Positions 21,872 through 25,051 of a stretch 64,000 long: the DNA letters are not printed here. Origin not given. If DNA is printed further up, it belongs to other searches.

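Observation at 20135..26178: Compact 4-gene operon combining pyruvyl-transferase-like, reductase-adenylase fusion, V4R/ATC-hydrolase-like and GMC flavoprotein genes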

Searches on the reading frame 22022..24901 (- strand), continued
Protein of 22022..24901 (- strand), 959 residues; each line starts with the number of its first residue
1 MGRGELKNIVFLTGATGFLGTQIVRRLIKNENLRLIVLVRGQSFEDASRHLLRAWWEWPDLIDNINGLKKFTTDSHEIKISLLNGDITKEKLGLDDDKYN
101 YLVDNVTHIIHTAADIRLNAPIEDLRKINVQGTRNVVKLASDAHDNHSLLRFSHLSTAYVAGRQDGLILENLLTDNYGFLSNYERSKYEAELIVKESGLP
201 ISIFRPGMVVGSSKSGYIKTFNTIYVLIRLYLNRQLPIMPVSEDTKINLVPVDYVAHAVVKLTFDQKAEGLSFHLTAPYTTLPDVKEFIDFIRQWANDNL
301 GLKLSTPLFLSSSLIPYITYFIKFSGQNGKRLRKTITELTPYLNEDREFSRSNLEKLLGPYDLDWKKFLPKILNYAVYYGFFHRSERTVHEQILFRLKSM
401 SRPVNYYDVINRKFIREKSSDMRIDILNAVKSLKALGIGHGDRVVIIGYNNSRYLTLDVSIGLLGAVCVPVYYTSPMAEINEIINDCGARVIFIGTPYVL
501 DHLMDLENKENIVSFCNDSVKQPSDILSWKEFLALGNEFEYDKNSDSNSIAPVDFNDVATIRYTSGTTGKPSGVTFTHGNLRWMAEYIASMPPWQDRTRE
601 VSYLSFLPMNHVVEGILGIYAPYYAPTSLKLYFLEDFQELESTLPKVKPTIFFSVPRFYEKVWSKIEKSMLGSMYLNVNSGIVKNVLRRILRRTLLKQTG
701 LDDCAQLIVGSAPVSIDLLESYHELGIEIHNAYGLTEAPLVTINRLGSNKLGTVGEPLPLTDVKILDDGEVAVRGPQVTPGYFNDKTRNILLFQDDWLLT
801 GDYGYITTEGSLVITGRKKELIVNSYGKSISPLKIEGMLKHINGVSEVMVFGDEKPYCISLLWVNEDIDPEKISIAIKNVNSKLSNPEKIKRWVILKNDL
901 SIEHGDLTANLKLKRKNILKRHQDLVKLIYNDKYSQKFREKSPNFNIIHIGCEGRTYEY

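Call 50: search_protein_families(library=pfam, proteins=[L012:6562-7767:+, L012:7794-8672:+, L011:7300-8577:+, L028:3489-4793:+, L011:3956-5266:+, L011:14906-15925:+, L016:7702-8067:+, L016:7398-7691:+, L016:8097-8480:+, L005:14791-15558:+], max_evalue=0.001)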
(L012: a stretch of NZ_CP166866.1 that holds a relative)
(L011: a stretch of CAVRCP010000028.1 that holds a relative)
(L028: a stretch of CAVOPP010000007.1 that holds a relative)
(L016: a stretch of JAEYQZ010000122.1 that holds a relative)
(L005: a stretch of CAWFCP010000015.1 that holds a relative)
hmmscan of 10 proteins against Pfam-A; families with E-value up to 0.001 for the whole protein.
L012:6562-7767:+ (402 aa): 1 family
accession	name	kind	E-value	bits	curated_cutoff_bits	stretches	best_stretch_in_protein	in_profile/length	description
PF01976.22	DUF116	-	6.7e-26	91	25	1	230-382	11-152/155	Protein of unknown function DUF116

L012:7794-8672:+ (293 aa): 7 families
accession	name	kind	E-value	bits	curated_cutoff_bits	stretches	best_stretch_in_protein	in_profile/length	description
PF00037.32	Fer4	-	4.7e-07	29.8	21.1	1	234-254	3-23/24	4Fe-4S binding domain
PF12837.12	Fer4_6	-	1.2e-06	28.6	25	0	234-254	4-24/24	4Fe-4S binding domain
PF14697.11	Fer4_21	-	2.8e-06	27.8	35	1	237-280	6-53/59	4Fe-4S dicluster domain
PF13187.11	Fer4_9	-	7.1e-06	26.4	27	1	239-279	2-48/52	4Fe-4S dicluster domain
PF12838.12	Fer4_7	-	0.00015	22.6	27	1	239-281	2-51/52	4Fe-4S dicluster domain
PF25160.1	LdpA_Fe-S-bd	-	0.00026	21.2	27.6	0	242-285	5-45/49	LdpA Fe-S cluster-binding domain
PF13484.11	Fer4_16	-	0.00072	20.7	30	1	239-257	2-20/66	4Fe-4S double cluster binding domain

L011:7300-8577:+ (426 aa): 8 families
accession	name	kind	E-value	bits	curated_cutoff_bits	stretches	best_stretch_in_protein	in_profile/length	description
PF13026.12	DUF3887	-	3.9e-16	59.9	31.8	1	13-102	1-91/91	Protein of unknown function (DUF3887)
PF12146.15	Hydrolase_4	-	4.9e-11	42.8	27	1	172-391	19-234/239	Serine aminopeptidase, S33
PF00326.27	Peptidase_S9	-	2.6e-09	37.3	22.6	1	336-395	132-193/213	Prolyl oligopeptidase family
PF01738.24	DLH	-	4.6e-08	33.4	21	1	336-421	133-213/217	Dienelactone hydrolase family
PF20408.4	Abhydrolase_11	-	2.5e-06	27.8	27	0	152-268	5-107/193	Alpha/beta hydrolase domain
PF12695.13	Abhydrolase_5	-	3.1e-05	24.3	27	1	222-311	46-131/164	Alpha/beta hydrolase family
PF12697.13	Abhydrolase_6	-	3.3e-05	25.1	26.3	1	152-391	1-206/217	Alpha/beta hydrolase family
PF07859.19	Abhydrolase_3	-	0.00028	21.2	25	0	216-392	49-209/210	alpha/beta hydrolase fold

L028:3489-4793:+ (435 aa): 2 families
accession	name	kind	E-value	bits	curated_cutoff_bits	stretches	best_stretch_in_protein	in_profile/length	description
PF06738.18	ThrE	-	5.1e-42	144.4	26.3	1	28-265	2-240/241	Putative threonine/serine exporter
PF12821.13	ThrE_2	-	4.2e-09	37.2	27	1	293-412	7-126/129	Threonine/Serine exporter, ThrE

L011:3956-5266:+ (437 aa): 1 family
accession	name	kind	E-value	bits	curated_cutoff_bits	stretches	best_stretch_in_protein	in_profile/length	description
PF13231.12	PMT_2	-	0.00055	20.6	26.1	1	101-259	3-160/160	Dolichyl-phosphate-mannose-protein mannosyltransferase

L011:14906-15925:+ (340 aa): 1 family
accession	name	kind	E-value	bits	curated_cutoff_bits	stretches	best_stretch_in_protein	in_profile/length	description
PF00709.27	Adenylsucc_synt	-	4.8e-86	289.5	27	3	147-288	186-329/416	Adenylosuccinate synthetase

L016:7702-8067:+ (122 aa): 4 families
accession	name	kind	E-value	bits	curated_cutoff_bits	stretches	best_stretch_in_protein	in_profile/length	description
PF09862.15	DUF2089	-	2.9e-25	88.1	33.4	1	44-89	1-46/47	Domain of unknown function (DUF2089)-HTH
PF22747.2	Zn_ribbon_DUF2089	-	1.8e-13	50.8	27.6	1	11-42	1-32/32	DUF2089 zinc ribbon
PF13556.12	HTH_30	-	0.00014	22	27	1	52-92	5-45/59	PucR C-terminal helix-turn-helix domain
PF22746.1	SHOCT-like_DUF2089-C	-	0.00019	21.4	27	1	99-120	4-25/32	SHOCT-like domain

L016:7398-7691:+ (98 aa): 1 family
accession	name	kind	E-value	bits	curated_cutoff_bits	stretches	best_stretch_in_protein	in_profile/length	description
PF18042.7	ORF_12_N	-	0.00052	20.8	26.7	1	51-93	33-72/94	ORF 12 gene product N-terminal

L016:8097-8480:+ (128 aa): 1 family
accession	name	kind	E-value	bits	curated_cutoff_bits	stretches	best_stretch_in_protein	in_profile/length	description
PF22746.1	SHOCT-like_DUF2089-C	-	9.2e-13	47.7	27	1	8-38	1-31/32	SHOCT-like domain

L005:14791-15558:+ (256 aa): 2 families
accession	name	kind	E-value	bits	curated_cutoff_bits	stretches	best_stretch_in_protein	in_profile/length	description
PF03358.20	FMN_red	-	5.2e-27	94.7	24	1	1-136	1-129/152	NADPH-dependent FMN reductase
PF02525.22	Flavodoxin_2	-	7.7e-09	36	27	1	1-126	1-136/198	Flavodoxin-like fold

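Call 57: find_encoding_contigs(protein=P0001, flank=6000, max_places=2)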
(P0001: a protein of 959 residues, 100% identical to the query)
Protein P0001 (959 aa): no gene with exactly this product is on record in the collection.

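Call 62: search_protein_families(library=pfam, proteins=[L061:2394-2906:+, L061:2890-3456:+, L078:8047-8544:+, L078:6446-7945:+, L057:8475-9779:+, L068:14609-15334:+, L052:7827-8396:+, L050:5771-8494:+, L076:15641-17068:+, L072:14759-15883:+], max_evalue=0.0001)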
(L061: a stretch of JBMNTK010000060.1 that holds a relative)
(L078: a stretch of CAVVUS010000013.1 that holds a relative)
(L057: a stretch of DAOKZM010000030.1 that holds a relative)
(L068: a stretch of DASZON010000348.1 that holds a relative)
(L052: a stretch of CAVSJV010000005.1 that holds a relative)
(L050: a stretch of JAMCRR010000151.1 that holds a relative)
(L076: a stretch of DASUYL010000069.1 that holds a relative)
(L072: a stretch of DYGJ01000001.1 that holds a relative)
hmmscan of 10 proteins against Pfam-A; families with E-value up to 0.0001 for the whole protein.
L061:2394-2906:+ (171 aa): 2 families
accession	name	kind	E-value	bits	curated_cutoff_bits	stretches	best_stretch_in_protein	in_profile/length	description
PF12724.12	Flavodoxin_5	-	3.8e-18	66.6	27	1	8-134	1-125/145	Flavodoxin domain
PF00258.30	Flavodoxin_1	-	3.3e-05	24.5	25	1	9-90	1-95/143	Flavodoxin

L061:2890-3456:+ (189 aa): 0 families

L078:8047-8544:+ (166 aa): 1 family
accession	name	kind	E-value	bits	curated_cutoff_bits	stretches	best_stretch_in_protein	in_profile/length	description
PF04191.18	PEMT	-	6.2e-08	33.5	25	1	82-147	39-104/105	Phospholipid methyltransferase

L078:6446-7945:+ (500 aa): 3 families
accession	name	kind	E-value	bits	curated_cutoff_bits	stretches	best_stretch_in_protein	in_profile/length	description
PF00561.26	Abhydrolase_1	-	3.5e-17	63.3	25.8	1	116-244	19-113/245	alpha/beta hydrolase fold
PF08386.16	Abhydrolase_4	-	6e-07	30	21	1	393-487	9-103/103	TAP-like protein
PF12146.15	Hydrolase_4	-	1.1e-06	28.5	27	1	188-314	61-181/239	Serine aminopeptidase, S33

L057:8475-9779:+ (435 aa): 2 families
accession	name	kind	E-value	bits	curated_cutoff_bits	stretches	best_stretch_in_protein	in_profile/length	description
PF02012.26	BNR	-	7.4e-10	37.8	27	0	107-118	1-12/12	BNR/Asp-box repeat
PF15902.12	Sortilin-Vps10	-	6.3e-06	25.7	33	0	59-121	4-62/446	Sortilin, neurotensin receptor 3,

L068:14609-15334:+ (242 aa): 1 family
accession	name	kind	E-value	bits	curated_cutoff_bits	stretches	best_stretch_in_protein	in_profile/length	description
PF01988.24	VIT1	-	2.9e-63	214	28.1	1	27-235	1-214/214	VIT family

L052:7827-8396:+ (190 aa): 0 families

L050:5771-8494:+ (908 aa): 2 families
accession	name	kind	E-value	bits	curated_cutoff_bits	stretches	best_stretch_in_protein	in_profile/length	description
PF17874.7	TPR_MalT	-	2.4e-48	165.6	45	1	499-803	28-333/336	MalT-like TPR region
PF00196.25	GerE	-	4.1e-19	68.4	23.5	1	846-899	2-55/57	Bacterial regulatory proteins, luxR family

L076:15641-17068:+ (476 aa): 3 families
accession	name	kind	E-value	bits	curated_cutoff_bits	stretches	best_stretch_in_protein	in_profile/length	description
PF12698.13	ABC2_membrane_3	-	6.8e-38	131.1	31.6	1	22-367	1-345/347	ABC-2 family transporter protein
PF12679.13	ABC2_membrane_2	-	1.3e-11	44.8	27.2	1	10-373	3-280/283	ABC-2 family transporter protein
PF01061.29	ABC2_membrane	-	6.8e-05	22.9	26.9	1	173-327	52-196/211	ABC-2 type transporter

L072:14759-15883:+ (375 aa): 7 families
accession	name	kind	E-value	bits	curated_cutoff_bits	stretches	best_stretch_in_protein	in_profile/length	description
PF12146.15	Hydrolase_4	-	4.6e-17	62.6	27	1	92-185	23-115/239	Serine aminopeptidase, S33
PF02129.25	Peptidase_S15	-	7e-13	49.3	23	1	52-307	8-239/262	X-Pro dipeptidyl-peptidase (S15 family)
PF00326.27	Peptidase_S9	-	9e-13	48.6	22.6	1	89-182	3-99/213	Prolyl oligopeptidase family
PF01738.24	DLH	-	3.2e-12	46.9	21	1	122-213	73-164/217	Dienelactone hydrolase family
PF08840.17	BAAT_C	-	6.1e-11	43.2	20.9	1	131-192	7-68/210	BAAT / Acyl-CoA thioester hydrolase C terminal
PF12697.13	Abhydrolase_6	-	5.9e-09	37.3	26.3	1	90-337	18-207/217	Alpha/beta hydrolase family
PF00561.26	Abhydrolase_1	-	9.4e-09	35.7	25.8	1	80-337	6-241/245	alpha/beta hydrolase fold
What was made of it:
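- Flavodoxin (call 62). A PEMT/ICMT-like membrane methyltransferase lies next to PT in one Chloroflexia locus (call 62).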

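Call 65: search_protein_families(library=ncbifam, proteins=[L012:7794-8672:+, L012:6562-7767:+, L013:7238-7882:+, L011:7300-8577:+], max_evalue=0.00001)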
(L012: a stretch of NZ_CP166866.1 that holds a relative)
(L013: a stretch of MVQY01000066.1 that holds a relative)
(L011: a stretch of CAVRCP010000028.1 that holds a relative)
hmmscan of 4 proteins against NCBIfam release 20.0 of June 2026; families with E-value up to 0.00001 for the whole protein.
L012:7794-8672:+ (293 aa): 15 families
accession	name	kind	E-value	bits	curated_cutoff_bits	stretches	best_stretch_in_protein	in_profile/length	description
TIGR02486.1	RDH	subfamily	2.9e-19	70.1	160.35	1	60-260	26-228/314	reductive dehalogenase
TIGR00276.1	TIGR00276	equivalog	4.9e-11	42.2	200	1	182-257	130-199/337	tRNA epoxyqueuosine(34) reductase QueG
NF038196.1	ferrodoxin_EFR1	subfamily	9.1e-09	35.7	75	1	227-290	174-236/242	EFR1 family ferrodoxin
NF058577.1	FdxA_fam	equivalog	1.4e-08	34.7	65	1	235-280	5-50/52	4Fe-4S ferredoxin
TIGR01944.1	rnfB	subfamily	3e-08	33.4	68.7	1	236-288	112-165/190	RnfABCDGE type electron transport complex subunit B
NF040684.1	PorD_Arch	equivalog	1.1e-07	31.9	120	1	236-284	31-80/85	pyruvate synthase subunit PorD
NF003475.0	PRK05113.1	equivalog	1.5e-07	31.5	203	1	237-290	113-167/190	electron transport complex subunit RsxB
NF045874.1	Vhu_polyferre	exception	4.7e-07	28.9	600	1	230-283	121-174/381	F420-non-reducing hydrogenase associated-polyferredoxin VhuB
TIGR02700.1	flavo_MJ0208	hypoth_equivalog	5.1e-07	29.2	251.35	1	239-284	150-195/234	dihydromethanopterin reductase (acceptor)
TIGR02179.1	PorD_KorD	subfamily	6.7e-07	29.3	60.05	1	237-284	25-73/78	2-oxoacid:acceptor oxidoreductase, delta subunit, pyruvate/2-ketoisovalerate family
TIGR04041.1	activase_YjjW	hypoth_equivalog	1.4e-06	27.9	250.2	1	237-280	41-84/276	YjjW family glycine radical enzyme activase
NF006446.0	PRK08764.1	equivalog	1.6e-06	28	220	1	238-283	87-133/139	Rnf electron transport complex subunit RnfB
TIGR04105.1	FeFe_hydrog_B1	subfamily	5.6e-06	25.3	450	1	231-284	105-160/462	monomeric [FeFe] hydrogenase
NF005415.0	PRK06991.1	equivalog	6.3e-06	26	281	1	237-280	85-129/284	electron transport complex subunit RsxB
NF045763.1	PhenlGlyoxDHPadF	equivalog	9.3e-06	25.8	150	0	237-283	31-77/78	NADH-dependent phenylglyoxylate dehydrogenase subunit delta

L012:6562-7767:+ (402 aa): 0 families

L013:7238-7882:+ (215 aa): 13 families
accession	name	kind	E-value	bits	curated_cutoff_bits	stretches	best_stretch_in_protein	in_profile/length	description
NF037937.1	septum_RefZ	equivalog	7.4e-11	42.3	180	1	19-158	1-138/195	forespore capture DNA-binding protein RefZ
NF007949.0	PRK10668.1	equivalog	1.1e-10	41.3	271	1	16-77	10-71/216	multidrug efflux transporter transcriptional repressor AcrR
TIGR03968.1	mycofact_TetR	equivalog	3.6e-10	39.7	224.9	1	13-65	5-57/190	mycofactocin system transcriptional regulator MftR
NF053516.1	TranRepPrsAVib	equivalog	4.8e-10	39.6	300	1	15-91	4-79/208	TetR family transcriptional repressor PsrA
NF051852.1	efflux_TF_MtrR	exception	1.1e-09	38.3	280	1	16-78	9-71/205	multidrug efflux system transcriptional repressor MtrR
NF010319.1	PRK13756.1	equivalog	1.2e-09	38.3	265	1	17-78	2-63/199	tetracycline resistance transcriptional repressor TetR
NF041196.1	ScbR_bind_reg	equivalog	1.4e-08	35.1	150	1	17-83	6-72/191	ScbR family autoregulator-binding transcription factor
NF050111.1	TransRegSACE7040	equivalog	2.6e-08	34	250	1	19-72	3-56/186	SACE_7040 family transcriptional regulator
NF058643.1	TranRegCurRPseudo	equivalog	2e-07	30.9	300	1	17-76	7-67/193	TetR family transcriptional repressor CurR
NF051457.1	acryl_TF_AcuR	equivalog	2.3e-07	30.3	247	1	13-83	13-87/204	acrylate utilization transcriptional regulator AcuR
NF053878.1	FATransRegFadRBac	equivalog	2.8e-06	27.2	200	1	20-78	6-64/190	fatty acid metabolism transcriptional regulator FadR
NF001978.0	PRK00767.1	equivalog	5.2e-06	26.4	118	1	16-83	8-75/197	transcriptional regulator BetI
TIGR03384.1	betaine_BetI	equivalog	7.9e-06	25.7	201.3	0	15-81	6-72/189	choline-binding transcriptional repressor BetI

L011:7300-8577:+ (426 aa): 1 family
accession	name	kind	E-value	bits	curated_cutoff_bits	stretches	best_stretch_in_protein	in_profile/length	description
NF041096.1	esterase_EstD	equivalog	1.7e-131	439.2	600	1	7-424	19-420/421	esterase EstD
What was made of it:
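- EstD-like esterase in Methanobacterium and Thermotoga (calls 50, 62, 65). A protein related to reductive dehalogenases and QueG, with Fe-S motifs, and DUF116 in Methanobacteriaceae (calls 50, 65).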
